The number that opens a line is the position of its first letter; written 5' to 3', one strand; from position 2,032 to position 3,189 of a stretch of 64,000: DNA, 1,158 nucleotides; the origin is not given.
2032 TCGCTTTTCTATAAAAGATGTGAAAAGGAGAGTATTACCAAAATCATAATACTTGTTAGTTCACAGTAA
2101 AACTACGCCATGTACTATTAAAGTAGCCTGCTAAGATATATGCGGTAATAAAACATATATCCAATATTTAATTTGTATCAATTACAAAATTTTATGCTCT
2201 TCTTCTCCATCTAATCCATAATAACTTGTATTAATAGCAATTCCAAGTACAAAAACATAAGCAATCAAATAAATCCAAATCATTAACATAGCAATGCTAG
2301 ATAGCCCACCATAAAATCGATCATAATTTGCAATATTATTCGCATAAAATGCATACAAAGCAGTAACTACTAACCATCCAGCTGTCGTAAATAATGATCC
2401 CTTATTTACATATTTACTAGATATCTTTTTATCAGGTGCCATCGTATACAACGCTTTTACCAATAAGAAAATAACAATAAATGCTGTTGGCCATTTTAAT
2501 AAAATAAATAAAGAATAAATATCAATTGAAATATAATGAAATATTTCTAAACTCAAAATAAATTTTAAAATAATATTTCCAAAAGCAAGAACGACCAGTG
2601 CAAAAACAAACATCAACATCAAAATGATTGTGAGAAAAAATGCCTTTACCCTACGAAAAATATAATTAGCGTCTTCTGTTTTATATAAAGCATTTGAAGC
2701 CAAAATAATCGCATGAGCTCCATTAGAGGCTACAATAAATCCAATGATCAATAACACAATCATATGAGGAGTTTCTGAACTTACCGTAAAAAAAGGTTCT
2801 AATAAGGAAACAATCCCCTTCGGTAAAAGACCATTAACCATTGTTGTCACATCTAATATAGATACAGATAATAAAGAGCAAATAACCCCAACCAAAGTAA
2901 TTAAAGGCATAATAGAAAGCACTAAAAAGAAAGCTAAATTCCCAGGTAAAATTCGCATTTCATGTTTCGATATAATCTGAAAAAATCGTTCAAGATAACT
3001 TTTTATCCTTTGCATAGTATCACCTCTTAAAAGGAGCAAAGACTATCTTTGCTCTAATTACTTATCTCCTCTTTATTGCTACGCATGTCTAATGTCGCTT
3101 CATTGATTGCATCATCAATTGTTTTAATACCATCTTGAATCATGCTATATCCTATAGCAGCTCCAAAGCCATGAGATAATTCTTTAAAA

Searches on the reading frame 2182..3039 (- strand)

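Call 63: search_protein_families(library=pfam, proteins=[window:2182-3039:-], max_evalue=0.0001)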
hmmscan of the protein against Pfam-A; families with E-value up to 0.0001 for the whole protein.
window:2182-3039:- (285 aa): 1 family
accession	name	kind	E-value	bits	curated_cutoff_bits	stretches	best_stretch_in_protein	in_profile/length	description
PF03631.20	Virul_fac_BrkB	-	6.8e-40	137.8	33.7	1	31-273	8-255/259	Virulence factor BrkB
